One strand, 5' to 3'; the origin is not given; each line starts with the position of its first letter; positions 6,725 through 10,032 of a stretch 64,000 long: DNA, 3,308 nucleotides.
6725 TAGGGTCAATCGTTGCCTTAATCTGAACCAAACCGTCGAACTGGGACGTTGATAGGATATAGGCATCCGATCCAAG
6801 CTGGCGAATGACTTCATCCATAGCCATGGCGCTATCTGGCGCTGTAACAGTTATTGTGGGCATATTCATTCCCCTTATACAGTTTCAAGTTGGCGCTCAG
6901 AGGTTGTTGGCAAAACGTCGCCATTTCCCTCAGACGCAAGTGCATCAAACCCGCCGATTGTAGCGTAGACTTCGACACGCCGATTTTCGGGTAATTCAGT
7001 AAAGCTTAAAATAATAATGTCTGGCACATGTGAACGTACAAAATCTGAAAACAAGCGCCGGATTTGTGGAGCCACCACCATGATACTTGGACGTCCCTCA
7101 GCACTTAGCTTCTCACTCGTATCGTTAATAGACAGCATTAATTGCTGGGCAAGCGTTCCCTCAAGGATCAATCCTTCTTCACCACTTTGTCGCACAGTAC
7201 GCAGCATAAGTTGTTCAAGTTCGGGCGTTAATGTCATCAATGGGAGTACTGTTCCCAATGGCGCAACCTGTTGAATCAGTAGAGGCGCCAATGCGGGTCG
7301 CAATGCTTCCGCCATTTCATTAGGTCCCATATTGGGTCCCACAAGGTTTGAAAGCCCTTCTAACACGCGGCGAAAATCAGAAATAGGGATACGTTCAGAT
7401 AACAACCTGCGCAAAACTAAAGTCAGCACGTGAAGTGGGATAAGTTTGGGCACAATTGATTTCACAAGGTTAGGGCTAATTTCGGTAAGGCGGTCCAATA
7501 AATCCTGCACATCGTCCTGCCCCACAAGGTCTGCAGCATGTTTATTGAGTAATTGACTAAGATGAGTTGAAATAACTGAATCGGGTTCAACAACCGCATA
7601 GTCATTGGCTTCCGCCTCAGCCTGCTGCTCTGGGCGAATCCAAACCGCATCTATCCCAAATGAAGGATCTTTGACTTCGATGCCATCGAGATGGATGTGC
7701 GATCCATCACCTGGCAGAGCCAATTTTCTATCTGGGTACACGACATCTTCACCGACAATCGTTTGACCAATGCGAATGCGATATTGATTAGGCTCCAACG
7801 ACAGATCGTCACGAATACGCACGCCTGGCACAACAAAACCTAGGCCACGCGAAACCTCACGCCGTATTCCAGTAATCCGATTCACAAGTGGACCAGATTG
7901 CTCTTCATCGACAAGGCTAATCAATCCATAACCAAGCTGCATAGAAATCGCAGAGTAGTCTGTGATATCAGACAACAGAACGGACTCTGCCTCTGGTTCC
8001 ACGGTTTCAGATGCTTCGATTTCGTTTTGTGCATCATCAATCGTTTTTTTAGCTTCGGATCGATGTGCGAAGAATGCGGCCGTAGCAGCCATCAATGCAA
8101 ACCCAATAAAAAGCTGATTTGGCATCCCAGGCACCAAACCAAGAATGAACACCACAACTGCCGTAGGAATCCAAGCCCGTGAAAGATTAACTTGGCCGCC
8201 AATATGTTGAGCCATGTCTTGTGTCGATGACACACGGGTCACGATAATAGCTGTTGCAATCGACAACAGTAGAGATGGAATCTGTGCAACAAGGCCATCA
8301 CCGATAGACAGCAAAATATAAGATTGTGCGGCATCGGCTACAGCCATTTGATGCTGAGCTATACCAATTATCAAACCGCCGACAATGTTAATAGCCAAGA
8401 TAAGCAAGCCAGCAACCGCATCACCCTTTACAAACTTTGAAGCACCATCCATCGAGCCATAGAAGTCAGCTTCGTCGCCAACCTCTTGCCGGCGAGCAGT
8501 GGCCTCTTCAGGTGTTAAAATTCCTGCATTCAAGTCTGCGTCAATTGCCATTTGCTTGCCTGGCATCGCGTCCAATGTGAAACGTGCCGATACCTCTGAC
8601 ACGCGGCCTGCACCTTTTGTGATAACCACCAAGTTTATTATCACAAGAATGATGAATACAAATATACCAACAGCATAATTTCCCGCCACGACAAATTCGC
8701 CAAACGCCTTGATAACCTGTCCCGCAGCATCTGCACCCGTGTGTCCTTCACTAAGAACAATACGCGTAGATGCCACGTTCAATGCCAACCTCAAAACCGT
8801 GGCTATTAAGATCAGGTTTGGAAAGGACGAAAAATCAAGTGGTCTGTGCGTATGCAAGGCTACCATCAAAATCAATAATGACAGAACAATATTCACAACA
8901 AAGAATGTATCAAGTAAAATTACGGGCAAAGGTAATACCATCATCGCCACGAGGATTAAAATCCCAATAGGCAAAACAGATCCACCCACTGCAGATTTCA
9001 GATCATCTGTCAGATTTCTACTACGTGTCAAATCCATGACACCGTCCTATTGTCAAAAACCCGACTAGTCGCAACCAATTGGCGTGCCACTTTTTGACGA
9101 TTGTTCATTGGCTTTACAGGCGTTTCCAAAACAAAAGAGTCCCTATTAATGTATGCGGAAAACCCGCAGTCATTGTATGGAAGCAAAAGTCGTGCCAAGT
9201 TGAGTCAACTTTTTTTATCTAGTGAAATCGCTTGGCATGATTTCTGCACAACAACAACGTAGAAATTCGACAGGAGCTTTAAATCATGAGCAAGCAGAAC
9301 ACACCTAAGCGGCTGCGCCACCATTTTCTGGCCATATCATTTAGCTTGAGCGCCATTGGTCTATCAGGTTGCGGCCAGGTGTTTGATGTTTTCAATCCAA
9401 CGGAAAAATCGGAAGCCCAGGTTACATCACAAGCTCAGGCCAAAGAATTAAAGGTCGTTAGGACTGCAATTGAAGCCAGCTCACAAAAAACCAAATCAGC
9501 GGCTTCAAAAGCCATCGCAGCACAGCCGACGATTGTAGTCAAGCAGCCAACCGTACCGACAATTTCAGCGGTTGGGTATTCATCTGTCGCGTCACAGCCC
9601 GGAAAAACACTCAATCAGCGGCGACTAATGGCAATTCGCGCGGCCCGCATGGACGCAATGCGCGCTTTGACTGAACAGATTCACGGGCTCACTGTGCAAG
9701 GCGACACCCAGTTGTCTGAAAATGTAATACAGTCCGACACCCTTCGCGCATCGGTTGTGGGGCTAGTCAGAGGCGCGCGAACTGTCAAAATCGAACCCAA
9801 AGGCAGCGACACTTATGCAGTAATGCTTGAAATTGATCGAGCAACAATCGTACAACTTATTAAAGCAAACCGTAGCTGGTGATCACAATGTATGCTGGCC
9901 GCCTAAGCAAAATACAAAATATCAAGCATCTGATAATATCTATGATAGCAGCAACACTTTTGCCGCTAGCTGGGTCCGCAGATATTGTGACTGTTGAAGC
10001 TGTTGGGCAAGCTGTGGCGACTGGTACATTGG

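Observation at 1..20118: AT-rich, gamma-type polar flagellar island inside an alphaproteobacterium-like, higher-GC chromosome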

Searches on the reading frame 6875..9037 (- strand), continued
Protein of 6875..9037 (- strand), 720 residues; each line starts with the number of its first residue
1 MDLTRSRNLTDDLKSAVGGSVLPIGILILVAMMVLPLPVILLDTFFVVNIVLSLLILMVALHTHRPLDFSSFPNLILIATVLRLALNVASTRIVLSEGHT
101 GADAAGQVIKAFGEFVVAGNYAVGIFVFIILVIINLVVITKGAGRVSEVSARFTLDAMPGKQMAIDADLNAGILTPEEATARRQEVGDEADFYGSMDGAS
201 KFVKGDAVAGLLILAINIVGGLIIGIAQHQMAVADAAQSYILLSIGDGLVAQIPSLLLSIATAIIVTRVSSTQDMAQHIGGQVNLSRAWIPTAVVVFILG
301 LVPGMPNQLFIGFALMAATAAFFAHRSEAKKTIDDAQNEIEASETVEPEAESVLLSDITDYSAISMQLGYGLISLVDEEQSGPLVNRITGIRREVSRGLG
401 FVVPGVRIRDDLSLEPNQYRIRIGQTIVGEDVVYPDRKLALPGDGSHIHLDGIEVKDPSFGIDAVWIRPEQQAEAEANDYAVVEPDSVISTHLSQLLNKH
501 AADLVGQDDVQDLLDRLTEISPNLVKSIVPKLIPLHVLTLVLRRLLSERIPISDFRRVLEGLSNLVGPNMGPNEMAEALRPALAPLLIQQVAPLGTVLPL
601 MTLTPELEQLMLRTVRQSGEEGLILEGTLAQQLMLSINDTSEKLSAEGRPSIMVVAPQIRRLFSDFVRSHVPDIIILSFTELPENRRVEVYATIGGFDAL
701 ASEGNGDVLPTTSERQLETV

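Call 49: list_cluster_members(proteins=[P0134, P0136, P0137, P0138, P0139, P0140, P0141, P0142, P0144, P0146])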
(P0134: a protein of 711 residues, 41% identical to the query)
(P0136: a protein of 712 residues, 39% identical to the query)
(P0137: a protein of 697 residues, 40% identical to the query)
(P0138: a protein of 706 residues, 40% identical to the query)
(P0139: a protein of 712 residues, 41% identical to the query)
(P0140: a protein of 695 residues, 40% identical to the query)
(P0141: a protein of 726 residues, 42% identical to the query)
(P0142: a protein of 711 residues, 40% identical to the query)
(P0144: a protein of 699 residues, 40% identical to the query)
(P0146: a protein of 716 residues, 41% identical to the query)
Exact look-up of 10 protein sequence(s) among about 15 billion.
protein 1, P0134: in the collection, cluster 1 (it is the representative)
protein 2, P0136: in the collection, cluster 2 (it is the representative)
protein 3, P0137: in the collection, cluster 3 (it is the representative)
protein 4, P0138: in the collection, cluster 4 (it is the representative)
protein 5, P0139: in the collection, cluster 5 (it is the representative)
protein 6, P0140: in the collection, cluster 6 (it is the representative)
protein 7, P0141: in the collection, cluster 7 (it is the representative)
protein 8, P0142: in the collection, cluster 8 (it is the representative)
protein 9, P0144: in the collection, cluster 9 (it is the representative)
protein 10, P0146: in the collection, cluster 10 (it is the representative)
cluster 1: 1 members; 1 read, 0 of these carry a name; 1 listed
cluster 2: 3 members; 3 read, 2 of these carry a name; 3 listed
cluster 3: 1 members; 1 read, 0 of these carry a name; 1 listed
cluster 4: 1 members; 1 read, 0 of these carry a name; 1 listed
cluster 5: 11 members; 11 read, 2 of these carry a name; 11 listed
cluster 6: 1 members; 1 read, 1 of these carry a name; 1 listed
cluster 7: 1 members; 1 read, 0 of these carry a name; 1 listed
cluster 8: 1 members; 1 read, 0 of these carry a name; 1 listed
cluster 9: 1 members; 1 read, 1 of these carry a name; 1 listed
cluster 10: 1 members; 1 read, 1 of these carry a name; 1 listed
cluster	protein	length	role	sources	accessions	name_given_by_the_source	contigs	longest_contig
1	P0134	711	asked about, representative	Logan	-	-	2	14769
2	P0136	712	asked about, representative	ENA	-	-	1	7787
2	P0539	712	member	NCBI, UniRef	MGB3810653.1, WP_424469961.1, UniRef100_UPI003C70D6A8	MAG: flagellar biosynthesis protein FlhA [Parvibaculum sp.] | flagellar biosynthesis protein FlhA n=1 Tax=Parvibaculum sp. TaxID=2024848 ...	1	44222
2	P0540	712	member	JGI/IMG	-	flagellar biosynthesis protein FlhA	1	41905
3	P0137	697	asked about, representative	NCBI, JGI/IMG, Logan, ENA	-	-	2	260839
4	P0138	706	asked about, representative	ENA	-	-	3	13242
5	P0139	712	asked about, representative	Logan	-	-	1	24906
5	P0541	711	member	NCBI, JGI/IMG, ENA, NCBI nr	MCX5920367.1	MAG: flagellar biosynthesis protein FlhA [Candidatus Melainabacteria bacterium] | flagellar biosynthesis protein FlhA | flagellar biosynthesis protein FlhA [Candidatus Melainabacteria bacterium]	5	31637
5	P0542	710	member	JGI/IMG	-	flagellar biosynthesis protein FlhA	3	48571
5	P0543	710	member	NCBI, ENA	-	-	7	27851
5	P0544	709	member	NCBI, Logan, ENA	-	-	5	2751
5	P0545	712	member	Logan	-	-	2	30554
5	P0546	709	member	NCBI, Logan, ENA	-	-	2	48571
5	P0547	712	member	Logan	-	-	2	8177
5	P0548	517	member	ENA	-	-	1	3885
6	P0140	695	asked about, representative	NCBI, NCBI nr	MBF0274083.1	MAG: flagellar biosynthesis protein FlhA [Nitrospinae bacterium] | flagellar biosynthesis protein FlhA [Nitrospinota bacterium]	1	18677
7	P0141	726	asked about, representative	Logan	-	-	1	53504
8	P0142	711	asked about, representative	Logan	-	-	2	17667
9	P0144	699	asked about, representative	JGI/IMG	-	flagellar biosynthesis protein FlhA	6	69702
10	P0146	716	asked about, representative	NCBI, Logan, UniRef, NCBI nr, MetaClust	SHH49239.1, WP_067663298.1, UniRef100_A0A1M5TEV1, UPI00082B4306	flagellar biosynthesis protein FlhA [Ferrimonas marina] | Flagellar biosynthesis protein FlhA n=1 Tax=Ferrimonas marina TaxID=299255 ... | FHIPEP family type III secretion protein [Ferrimonas marina]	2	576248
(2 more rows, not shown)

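Call 50: search_dna_similar(query=window:6875-9037:-, collection=plasmids, mode=protein, max_rows=40, max_evalue=1e-30)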
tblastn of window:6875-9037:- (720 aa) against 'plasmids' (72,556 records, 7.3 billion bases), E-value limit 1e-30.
Records with a match: 691; places in all: 848; records where one place covers at least 80% of the query: 361.
Best place of each record, by identity: 60-80% 1; <60% 690.
By first word of the organism name: Ralstonia 136; Shigella 103; Yersinia 93; Rhizobium 50; Escherichia 42; Sinorhizobium 28; Azospirillum 23; Aeromonas 21; Bradyrhizobium 18; Pantoea 14; and 60 more.
By predicted mobility (MOB-suite, as given by PLSDB): mobilizable 280; non-mobilizable 246; conjugative 165.
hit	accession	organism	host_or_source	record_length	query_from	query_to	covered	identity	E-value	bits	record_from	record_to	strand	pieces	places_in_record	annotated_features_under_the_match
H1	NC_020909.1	Octadecabacter arcticus 238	150 km offshore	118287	16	696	95%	62.3%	0e+0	681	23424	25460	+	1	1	flhA: flagellar biosynthesis protein FlhA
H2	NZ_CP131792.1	Pseudomonas aeruginosa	Homo sapiens,culture,blood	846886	8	695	96%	47.6%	4e-169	546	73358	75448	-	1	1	flhA: flagellar biosynthesis protein FlhA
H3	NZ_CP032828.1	Sphingomonas paeninsulae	whole organism,soil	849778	19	695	94%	48.2%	2e-160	521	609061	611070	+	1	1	flhA: flagellar biosynthesis protein FlhA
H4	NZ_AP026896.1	Aeromonas caviae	Microbe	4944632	23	695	93%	48.0%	2e-160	521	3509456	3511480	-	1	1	none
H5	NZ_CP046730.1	Ralstonia syzygii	tobacco,cell culture,leaf veins ...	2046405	12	696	95%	45.3%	4e-155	505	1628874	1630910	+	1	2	none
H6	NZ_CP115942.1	Ralstonia syzygii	Musa sp.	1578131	12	696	95%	45.3%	4e-155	505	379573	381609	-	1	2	none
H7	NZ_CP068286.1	Ralstonia syzygii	Musa balbisiana cultivar Kepok,banana ...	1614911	12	696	95%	45.3%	4e-155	505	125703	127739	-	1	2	record has no annotation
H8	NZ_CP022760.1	Ralstonia solanacearum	Solanum tuberosum,single cell,Potato ...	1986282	12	696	95%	45.3%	5e-155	505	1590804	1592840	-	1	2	none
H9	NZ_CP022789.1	Ralstonia solanacearum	Solanum tuberosum,single cell,Potato ...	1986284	12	696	95%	45.3%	5e-155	505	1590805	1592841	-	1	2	none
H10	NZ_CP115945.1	Ralstonia syzygii R24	Syzygium aromaticum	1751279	12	696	95%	45.3%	5e-155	505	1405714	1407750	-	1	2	none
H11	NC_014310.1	Ralstonia solanacearum PSI07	-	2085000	12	696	95%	45.3%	5e-155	505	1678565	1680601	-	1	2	none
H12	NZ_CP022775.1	Ralstonia solanacearum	Solanum tuberosum,single cell,Potato ...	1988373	12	696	95%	45.3%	6e-155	504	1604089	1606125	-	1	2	none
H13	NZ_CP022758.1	Ralstonia solanacearum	Solanum tuberosum,single cell,Potato ...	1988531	12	696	95%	45.3%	6e-155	504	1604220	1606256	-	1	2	none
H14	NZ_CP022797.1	Ralstonia solanacearum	Solanum tuberosum,single cell,Potato ...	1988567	12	696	95%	45.3%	6e-155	504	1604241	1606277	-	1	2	none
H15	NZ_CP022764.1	Ralstonia solanacearum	Solanum tuberosum,single cell,Potato ...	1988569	12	696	95%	45.3%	6e-155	504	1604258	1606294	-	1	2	none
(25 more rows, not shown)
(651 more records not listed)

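Call 51: search_dna_similar(query=window:6875-9037:-, collection=plasmids, mode=protein, max_rows=60, max_evalue=1e-30, rows=spread)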
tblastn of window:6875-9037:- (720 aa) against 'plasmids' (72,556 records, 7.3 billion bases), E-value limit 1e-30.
Records with a match: 691; places in all: 848; records where one place covers at least 80% of the query: 361.
Best place of each record, by identity: 60-80% 1; <60% 690.
By first word of the organism name: Ralstonia 136; Shigella 103; Yersinia 93; Rhizobium 50; Escherichia 42; Sinorhizobium 28; Azospirillum 23; Aeromonas 21; Bradyrhizobium 18; Pantoea 14; and 60 more.
By predicted mobility (MOB-suite, as given by PLSDB): mobilizable 280; non-mobilizable 246; conjugative 165.
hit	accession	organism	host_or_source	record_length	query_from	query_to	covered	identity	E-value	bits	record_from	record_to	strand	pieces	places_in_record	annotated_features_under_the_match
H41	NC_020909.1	Octadecabacter arcticus 238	150 km offshore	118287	16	696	95%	62.3%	0e+0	681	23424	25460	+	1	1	flhA: flagellar biosynthesis protein FlhA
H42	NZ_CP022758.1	Ralstonia solanacearum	Solanum tuberosum,single cell,Potato ...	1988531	12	696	95%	45.3%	6e-155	504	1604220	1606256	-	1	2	none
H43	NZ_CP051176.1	Ralstonia solanacearum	Whole organism,tomato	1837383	12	696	95%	45.1%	2e-153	500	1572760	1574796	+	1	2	none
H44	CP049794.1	Ralstonia solanacearum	whole organism,isolated from the ...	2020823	12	696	95%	45.0%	2e-153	500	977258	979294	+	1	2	flhA: flagellar biosynthesis protein FlhA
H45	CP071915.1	Ralstonia solanacearum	Pogostemon cablin,Single strain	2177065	12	696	95%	45.0%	2e-153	500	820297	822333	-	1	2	flhA: flagellar biosynthesis protein FlhA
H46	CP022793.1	Ralstonia solanacearum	Solanum tuberosum,single cell,Potato ...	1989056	12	696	95%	45.0%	2e-153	500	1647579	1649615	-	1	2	flhA: flagellar biosynthesis protein FlhA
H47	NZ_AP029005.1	Ralstonia pseudosolanacearum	-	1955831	12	696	95%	45.0%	2e-153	500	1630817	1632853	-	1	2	none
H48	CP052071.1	Ralstonia solanacearum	tomato,cell culture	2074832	12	696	95%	45.0%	3e-153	500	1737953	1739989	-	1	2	none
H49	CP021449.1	Ralstonia solanacearum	sesame seedling,cell culture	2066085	12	696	95%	45.0%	3e-153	500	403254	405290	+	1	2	paaE: phenylacetic acid degradation protein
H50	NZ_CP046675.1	Ralstonia nicotianae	tobacco,cell culture,leaf veins ...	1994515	12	696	95%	45.0%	3e-153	499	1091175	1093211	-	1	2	none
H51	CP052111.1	Ralstonia solanacearum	tomato,cell culture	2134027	12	696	95%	45.0%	3e-153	499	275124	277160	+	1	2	flhA: flagellar biosynthesis protein FlhA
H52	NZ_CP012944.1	Ralstonia solanacearum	Cucumis sativus,cell culture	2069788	12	696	95%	44.9%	3e-152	497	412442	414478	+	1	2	none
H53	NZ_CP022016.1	Salmonella enterica subsp. enterica serovar India str. ...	-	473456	23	696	94%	45.4%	6e-142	467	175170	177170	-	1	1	flhA: flagellar biosynthesis protein FlhA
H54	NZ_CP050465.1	Vibrio campbellii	single cell,seawater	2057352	3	697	97%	43.0%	1e-134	446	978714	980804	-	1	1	none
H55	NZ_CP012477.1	Arthrobacter sp. ERGS1:01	single,stream water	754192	36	704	93%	39.8%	8e-104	356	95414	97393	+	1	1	flagellar biosynthesis protein FlhA | hypothetical protein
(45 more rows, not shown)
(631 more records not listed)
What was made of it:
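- FlhA is 62% identical to the fla3 cluster on the O. arcticus plasmid, 43-48% to gamma and beta proteobacteria, and 35-37% to Azospirillum, Phyllobacterium and the FlhA on a Sulfitobacter plasmid, probably fla2-type (calls 50-51). FlhA is nearer to gamma and beta types than to alpha-native types (calls 50-51).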

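Call 52: get_annotated_region(hit=H1, flank=20000)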
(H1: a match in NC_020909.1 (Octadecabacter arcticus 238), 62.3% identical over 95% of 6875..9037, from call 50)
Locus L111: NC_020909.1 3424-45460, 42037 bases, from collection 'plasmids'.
description: Octadecabacter arcticus 238 plasmid pOA238_118, complete sequence
organism: Octadecabacter arcticus 238 (NCBI taxid 391616)
taxonomy: Bacteria; Pseudomonadota; Alphaproteobacteria; Rhodobacterales; Roseobacteraceae; Octadecabacter; Octadecabacter arcticus; Octadecabacter arcticus 238
host: -; source: 150 km offshore; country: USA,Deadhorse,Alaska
typing (MOB-suite, as given by PLSDB): non-mobilizable; replicon rep_cluster_804
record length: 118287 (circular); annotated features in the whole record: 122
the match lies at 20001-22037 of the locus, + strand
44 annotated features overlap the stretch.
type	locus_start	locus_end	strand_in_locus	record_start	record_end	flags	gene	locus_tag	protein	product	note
CDS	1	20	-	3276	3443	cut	-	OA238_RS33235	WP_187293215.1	hypothetical protein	-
CDS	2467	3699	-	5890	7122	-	-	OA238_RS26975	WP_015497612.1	ISL3 family transposase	-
CDS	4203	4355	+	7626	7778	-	-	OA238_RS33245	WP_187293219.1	hypothetical protein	-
CDS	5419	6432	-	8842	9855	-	-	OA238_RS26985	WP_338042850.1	IS66 family transposase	-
CDS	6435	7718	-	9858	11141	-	-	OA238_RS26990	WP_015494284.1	IS256-like element ISOan3 family transposase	GO:0006313 - DNA transposition [Evidence IEA]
CDS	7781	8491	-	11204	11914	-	-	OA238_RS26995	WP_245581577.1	IS66 family transposase zinc-finger binding domain-containing protein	-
CDS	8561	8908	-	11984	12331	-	tnpB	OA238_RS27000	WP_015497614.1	IS66 family insertion sequence element accessory protein TnpB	-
CDS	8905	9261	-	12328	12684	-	-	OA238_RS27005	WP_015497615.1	transposase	GO:0006313 - DNA transposition [Evidence IEA]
CDS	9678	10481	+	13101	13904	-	-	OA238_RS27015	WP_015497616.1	flagellar hook basal-body protein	-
CDS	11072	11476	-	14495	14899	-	-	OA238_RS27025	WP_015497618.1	hypothetical protein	-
CDS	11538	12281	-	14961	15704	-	-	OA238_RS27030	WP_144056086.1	hypothetical protein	-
CDS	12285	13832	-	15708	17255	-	-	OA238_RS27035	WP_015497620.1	hypothetical protein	-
CDS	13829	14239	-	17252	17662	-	-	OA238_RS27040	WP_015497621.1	adenylyltransferase/cytidyltransferase family protein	-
CDS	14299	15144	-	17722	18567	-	-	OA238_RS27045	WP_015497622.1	flagellin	GO:0071973 - bacterial-type flagellum-dependent cell motility [Evidence IEA]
CDS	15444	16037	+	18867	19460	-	-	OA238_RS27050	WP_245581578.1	SEL1-like repeat protein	-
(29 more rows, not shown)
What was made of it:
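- On fla3-type FGC of Rhodobacterales (C. sphaeroides Fla1 type): Orthologs carry these annotations in L111 (call 52).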

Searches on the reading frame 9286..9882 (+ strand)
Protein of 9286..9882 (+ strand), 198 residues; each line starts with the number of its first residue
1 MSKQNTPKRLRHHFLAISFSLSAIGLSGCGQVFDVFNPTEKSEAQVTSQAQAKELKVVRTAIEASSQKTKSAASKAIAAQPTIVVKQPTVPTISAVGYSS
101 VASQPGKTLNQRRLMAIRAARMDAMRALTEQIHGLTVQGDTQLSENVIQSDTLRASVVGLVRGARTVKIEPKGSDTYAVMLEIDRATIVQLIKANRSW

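Call 6: search_protein_families(library=pfam, proteins=[window:9286-9882:+], max_evalue=0.01)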
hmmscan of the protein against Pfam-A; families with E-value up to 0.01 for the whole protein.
window:9286-9882:+ (198 aa): 1 family
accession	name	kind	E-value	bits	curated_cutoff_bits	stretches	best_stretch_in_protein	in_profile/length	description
PF02169.21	LPP20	-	2.2e-05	25.2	25.9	1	108-184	9-97/97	LPP20 lipoprotein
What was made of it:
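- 9286..9882 (+): flgP-like LPP20 lipoprotein (basal disk). Pfam LPP20, 25.2 bits, just under the cut-off (call 6).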

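Call 8: search_protein_families(library=ncbifam, proteins=[window:9286-9882:+], max_evalue=0.01)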
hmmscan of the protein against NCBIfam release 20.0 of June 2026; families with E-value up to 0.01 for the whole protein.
window:9286-9882:+ (198 aa): 0 families
